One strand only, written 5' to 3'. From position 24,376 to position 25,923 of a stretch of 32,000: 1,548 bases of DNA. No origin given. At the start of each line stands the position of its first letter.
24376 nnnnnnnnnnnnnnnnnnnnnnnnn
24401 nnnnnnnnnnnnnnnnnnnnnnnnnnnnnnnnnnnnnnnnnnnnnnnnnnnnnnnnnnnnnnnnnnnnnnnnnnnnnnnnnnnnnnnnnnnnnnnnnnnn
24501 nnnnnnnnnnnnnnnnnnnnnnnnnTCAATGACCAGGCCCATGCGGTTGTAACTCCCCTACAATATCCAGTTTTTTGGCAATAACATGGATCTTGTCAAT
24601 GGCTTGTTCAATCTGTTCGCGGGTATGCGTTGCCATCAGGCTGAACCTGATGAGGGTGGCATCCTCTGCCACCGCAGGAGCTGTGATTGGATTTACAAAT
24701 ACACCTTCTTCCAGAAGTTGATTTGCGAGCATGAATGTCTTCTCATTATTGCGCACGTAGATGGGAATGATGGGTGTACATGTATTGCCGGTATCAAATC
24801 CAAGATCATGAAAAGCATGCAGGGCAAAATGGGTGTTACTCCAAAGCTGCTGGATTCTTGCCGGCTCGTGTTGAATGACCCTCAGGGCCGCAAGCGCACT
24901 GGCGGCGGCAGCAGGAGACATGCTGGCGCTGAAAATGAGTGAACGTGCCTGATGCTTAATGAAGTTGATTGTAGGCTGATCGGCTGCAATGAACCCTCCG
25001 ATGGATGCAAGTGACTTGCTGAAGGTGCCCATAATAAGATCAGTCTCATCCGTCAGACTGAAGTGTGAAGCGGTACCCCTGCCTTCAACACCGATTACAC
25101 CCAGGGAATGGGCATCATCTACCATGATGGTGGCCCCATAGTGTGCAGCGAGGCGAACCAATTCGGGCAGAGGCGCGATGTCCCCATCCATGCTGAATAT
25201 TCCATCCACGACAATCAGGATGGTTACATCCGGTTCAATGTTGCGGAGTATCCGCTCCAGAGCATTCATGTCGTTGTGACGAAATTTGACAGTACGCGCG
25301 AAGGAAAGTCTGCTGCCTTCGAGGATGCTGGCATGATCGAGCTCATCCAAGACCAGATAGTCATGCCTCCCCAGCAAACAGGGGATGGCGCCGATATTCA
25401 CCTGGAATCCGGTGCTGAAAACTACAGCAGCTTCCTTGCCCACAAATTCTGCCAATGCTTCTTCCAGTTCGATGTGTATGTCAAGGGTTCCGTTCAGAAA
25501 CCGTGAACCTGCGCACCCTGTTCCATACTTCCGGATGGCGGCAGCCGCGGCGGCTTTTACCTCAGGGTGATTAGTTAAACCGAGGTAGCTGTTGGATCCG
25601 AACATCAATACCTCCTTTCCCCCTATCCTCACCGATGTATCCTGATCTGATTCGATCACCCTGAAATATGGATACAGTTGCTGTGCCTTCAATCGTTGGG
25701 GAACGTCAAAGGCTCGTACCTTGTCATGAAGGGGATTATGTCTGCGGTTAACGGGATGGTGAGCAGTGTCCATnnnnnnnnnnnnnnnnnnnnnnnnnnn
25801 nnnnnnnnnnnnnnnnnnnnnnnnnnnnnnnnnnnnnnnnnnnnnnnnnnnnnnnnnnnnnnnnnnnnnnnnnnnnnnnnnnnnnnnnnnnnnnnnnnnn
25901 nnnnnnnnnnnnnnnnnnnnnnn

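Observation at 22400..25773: Compact alpha-oxoamine synthase / GNAT-like acyltransferase / SDR reductase operon: ceramide-type or sulfonolipid-type lipid pathway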

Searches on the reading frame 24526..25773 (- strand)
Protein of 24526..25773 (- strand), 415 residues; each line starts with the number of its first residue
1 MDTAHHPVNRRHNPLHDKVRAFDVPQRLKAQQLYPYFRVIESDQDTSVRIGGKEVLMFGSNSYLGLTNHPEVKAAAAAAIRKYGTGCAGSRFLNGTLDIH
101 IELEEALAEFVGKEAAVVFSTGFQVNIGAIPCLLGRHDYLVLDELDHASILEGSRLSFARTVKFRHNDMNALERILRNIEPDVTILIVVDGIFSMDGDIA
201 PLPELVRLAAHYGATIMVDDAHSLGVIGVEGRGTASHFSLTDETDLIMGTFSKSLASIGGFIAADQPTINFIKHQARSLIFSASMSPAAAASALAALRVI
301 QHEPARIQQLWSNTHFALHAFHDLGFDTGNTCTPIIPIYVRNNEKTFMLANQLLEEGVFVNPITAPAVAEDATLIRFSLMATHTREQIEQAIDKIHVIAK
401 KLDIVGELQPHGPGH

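Call 3: search_protein_families(library=pfam, proteins=[window:24526-25773:-], max_evalue=0.01)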
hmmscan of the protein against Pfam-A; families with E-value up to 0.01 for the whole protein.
window:24526-25773:- (415 aa): 3 families
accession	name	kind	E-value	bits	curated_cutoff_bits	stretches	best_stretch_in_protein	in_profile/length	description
PF00155.27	Aminotran_1_2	-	8.4e-58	196.7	19.7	1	54-395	2-361/361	Aminotransferase class I and II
PF01212.27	Beta_elim_lyase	-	9.6e-06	25.6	27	1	102-315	36-259/288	Beta-eliminating lyase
PF00266.25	Aminotran_5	-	0.00011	21.8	21.5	1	98-225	43-181/371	Aminotransferase class-V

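Call 4: search_protein_families(library=ncbifam, proteins=[window:24526-25773:-], max_evalue=0.01)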
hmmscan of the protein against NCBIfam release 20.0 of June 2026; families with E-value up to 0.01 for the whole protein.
window:24526-25773:- (415 aa): 23 families
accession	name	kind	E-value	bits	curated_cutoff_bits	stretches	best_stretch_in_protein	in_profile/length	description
NF047600.1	SerpalmtaseCFB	equivalog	7.2e-201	667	640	1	13-404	3-394/395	serine palmitoyltransferase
TIGR01825.1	gly_Cac_T_rel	subfamily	3.3e-122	407.9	535.4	1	27-404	7-384/385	BioF/Kbl family PLP-dependent acyltransferase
TIGR00858.1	bioF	equivalog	2.5e-118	395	426.45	1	39-395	7-364/365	8-amino-7-oxononanoate synthase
NF047599.1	SerpalmtaseBetaP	equivalog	7.3e-118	393.7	500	1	44-402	34-393/394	serine palmitoyltransferase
NF005394.0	PRK06939.1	equivalog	1.7e-116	389.2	460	1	26-404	14-396/397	glycine C-acetyltransferase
NF047603.1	SerpalmtaseAlphaP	equivalog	5.8e-96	321.6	670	1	39-397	30-391/399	serine palmitoyltransferase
TIGR01822.1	2am3keto_CoA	equivalog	2.9e-93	312.9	493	1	28-404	12-392/393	glycine C-acetyltransferase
TIGR01821.1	5aminolev_synth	equivalog_domain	1.8e-76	257.6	338.55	1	51-404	43-399/402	5-aminolevulinate synthase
NF005526.0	PRK07179.1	equivalog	1.3e-63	215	428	1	51-404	52-401/407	alpha-hydroxyketone-type quorum-sensing autoinducer synthase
NF005697.0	PRK07505.1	subfamily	8.1e-52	176.2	342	1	38-400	33-400/405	hypothetical protein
NF004608.1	PRK05937.1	equivalog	6.4e-34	117.3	399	1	85-399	41-346/366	8-amino-7-oxononanoate synthase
NF000586.1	PRK00011.1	subfamily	1.4e-09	37.3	335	1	74-369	35-341/404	serine hydroxymethyltransferase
TIGR03301.1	PhnW-AepZ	equivalog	4.5e-06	26.3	360.8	1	164-281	108-217/355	2-aminoethylphosphonate aminotransferase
NF007825.0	PRK10534.1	equivalog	5.7e-05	22.3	312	1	102-362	38-303/333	low-specificity L-threonine aldolase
TIGR01977.1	am_tr_V_EF2568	hypoth_equivalog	7.4e-05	21.9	377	1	133-230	82-184/376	cysteine desulfurase family protein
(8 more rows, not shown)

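Call 6: search_solved_structures(query=window:24526-25773:-, max_evalue=1e-30)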
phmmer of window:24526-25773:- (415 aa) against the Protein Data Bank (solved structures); distinct sequences matched with E-value up to 1e-30: 49.
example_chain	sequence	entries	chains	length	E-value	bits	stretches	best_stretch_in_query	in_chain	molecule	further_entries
8guh_A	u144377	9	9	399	2.2e-153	514.3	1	15-403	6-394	Serine palmitoyltransferase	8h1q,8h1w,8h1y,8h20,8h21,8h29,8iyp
3a2b_A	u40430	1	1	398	2.3e-153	514.2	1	15-403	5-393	Serine palmitoyltransferase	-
8s1y_A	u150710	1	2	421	7e-90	305.2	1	19-405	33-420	8-amino-7-oxononanoate synthase/2-amino-3-ketobutyrate coenzyme A ligase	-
7poa_A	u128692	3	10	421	1.8e-89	303.8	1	19-405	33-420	8-amino-7-oxononanoate synthase/2-amino-3-ketobutyrate coenzyme A ligase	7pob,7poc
2w8t_A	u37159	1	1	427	5.6e-81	275.9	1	35-409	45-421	SERINE PALMITOYLTRANSFERASE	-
2w8u_A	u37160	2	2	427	1.1e-80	274.9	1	35-409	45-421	SERINE PALMITOYLTRANSFERASE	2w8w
2w8j_A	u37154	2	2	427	1.1e-80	274.9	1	35-409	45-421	SERINE PALMITOYLTRANSFERASE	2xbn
2w8v_A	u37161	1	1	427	1.4e-80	274.5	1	35-409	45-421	SERINE PALMITOYLTRANSFERASE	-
2jgt_A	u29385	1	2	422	2.6e-80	273.7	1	35-406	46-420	SERINE PALMITOYLTRANSFERASE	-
2jg2_A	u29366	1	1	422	3e-80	273.5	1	35-406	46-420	SERINE PALMITOYLTRANSFERASE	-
4bmk_A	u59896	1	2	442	2.7e-79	270.3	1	35-406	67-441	SERINE PALMITOYLTRANSFERASE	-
2x8u_A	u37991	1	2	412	8.4e-79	268.7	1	44-400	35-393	SERINE PALMITOYLTRANSFERASE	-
3tqx_A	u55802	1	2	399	2.3e-75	257.4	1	27-403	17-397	2-amino-3-ketobutyrate coenzyme A ligase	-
7v58_A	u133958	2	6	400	3.4e-75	256.8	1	26-405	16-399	2-amino-3-ketobutyrate coenzyme A ligase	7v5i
1fc4_A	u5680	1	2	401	5.7e-71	242.9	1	28-405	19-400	2-AMINO-3-KETOBUTYRATE CONENZYME A LIGASE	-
28eh_A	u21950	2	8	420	1.6e-68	234.8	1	34-403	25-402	Cysteate-C-fatty acyltransferase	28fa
7u7h_A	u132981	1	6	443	1.5e-65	225.1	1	37-402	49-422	7-keto-8-aminopelargonate synthetase-like enzyme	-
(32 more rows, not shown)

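Call 41: search_solved_structures(query=window:24526-25773:-, max_evalue=1e-60, show_alignments=5)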
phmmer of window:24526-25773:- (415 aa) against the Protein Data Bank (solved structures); distinct sequences matched with E-value up to 1e-60: 22.
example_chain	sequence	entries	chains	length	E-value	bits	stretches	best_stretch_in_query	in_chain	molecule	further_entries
8guh_A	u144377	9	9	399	2.2e-153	514.3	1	15-403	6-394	Serine palmitoyltransferase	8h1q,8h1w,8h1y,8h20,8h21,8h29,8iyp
3a2b_A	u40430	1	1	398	2.3e-153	514.2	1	15-403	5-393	Serine palmitoyltransferase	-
8s1y_A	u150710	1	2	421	7e-90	305.2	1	19-405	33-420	8-amino-7-oxononanoate synthase/2-amino-3-ketobutyrate coenzyme A ligase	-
7poa_A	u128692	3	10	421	1.8e-89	303.8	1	19-405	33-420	8-amino-7-oxononanoate synthase/2-amino-3-ketobutyrate coenzyme A ligase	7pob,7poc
2w8t_A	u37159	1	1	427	5.6e-81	275.9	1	35-409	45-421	SERINE PALMITOYLTRANSFERASE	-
2w8u_A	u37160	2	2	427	1.1e-80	274.9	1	35-409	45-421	SERINE PALMITOYLTRANSFERASE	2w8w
2w8j_A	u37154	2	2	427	1.1e-80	274.9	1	35-409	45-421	SERINE PALMITOYLTRANSFERASE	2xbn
2w8v_A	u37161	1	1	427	1.4e-80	274.5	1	35-409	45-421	SERINE PALMITOYLTRANSFERASE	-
2jgt_A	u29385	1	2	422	2.6e-80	273.7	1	35-406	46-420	SERINE PALMITOYLTRANSFERASE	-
2jg2_A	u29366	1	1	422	3e-80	273.5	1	35-406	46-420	SERINE PALMITOYLTRANSFERASE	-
4bmk_A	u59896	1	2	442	2.7e-79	270.3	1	35-406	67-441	SERINE PALMITOYLTRANSFERASE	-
2x8u_A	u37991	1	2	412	8.4e-79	268.7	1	44-400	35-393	SERINE PALMITOYLTRANSFERASE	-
3tqx_A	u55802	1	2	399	2.3e-75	257.4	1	27-403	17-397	2-amino-3-ketobutyrate coenzyme A ligase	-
7v58_A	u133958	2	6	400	3.4e-75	256.8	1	26-405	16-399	2-amino-3-ketobutyrate coenzyme A ligase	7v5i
1fc4_A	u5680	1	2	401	5.7e-71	242.9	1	28-405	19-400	2-AMINO-3-KETOBUTYRATE CONENZYME A LIGASE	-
28eh_A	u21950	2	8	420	1.6e-68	234.8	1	34-403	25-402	Cysteate-C-fatty acyltransferase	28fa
7u7h_A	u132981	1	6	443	1.5e-65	225.1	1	37-402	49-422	7-keto-8-aminopelargonate synthetase-like enzyme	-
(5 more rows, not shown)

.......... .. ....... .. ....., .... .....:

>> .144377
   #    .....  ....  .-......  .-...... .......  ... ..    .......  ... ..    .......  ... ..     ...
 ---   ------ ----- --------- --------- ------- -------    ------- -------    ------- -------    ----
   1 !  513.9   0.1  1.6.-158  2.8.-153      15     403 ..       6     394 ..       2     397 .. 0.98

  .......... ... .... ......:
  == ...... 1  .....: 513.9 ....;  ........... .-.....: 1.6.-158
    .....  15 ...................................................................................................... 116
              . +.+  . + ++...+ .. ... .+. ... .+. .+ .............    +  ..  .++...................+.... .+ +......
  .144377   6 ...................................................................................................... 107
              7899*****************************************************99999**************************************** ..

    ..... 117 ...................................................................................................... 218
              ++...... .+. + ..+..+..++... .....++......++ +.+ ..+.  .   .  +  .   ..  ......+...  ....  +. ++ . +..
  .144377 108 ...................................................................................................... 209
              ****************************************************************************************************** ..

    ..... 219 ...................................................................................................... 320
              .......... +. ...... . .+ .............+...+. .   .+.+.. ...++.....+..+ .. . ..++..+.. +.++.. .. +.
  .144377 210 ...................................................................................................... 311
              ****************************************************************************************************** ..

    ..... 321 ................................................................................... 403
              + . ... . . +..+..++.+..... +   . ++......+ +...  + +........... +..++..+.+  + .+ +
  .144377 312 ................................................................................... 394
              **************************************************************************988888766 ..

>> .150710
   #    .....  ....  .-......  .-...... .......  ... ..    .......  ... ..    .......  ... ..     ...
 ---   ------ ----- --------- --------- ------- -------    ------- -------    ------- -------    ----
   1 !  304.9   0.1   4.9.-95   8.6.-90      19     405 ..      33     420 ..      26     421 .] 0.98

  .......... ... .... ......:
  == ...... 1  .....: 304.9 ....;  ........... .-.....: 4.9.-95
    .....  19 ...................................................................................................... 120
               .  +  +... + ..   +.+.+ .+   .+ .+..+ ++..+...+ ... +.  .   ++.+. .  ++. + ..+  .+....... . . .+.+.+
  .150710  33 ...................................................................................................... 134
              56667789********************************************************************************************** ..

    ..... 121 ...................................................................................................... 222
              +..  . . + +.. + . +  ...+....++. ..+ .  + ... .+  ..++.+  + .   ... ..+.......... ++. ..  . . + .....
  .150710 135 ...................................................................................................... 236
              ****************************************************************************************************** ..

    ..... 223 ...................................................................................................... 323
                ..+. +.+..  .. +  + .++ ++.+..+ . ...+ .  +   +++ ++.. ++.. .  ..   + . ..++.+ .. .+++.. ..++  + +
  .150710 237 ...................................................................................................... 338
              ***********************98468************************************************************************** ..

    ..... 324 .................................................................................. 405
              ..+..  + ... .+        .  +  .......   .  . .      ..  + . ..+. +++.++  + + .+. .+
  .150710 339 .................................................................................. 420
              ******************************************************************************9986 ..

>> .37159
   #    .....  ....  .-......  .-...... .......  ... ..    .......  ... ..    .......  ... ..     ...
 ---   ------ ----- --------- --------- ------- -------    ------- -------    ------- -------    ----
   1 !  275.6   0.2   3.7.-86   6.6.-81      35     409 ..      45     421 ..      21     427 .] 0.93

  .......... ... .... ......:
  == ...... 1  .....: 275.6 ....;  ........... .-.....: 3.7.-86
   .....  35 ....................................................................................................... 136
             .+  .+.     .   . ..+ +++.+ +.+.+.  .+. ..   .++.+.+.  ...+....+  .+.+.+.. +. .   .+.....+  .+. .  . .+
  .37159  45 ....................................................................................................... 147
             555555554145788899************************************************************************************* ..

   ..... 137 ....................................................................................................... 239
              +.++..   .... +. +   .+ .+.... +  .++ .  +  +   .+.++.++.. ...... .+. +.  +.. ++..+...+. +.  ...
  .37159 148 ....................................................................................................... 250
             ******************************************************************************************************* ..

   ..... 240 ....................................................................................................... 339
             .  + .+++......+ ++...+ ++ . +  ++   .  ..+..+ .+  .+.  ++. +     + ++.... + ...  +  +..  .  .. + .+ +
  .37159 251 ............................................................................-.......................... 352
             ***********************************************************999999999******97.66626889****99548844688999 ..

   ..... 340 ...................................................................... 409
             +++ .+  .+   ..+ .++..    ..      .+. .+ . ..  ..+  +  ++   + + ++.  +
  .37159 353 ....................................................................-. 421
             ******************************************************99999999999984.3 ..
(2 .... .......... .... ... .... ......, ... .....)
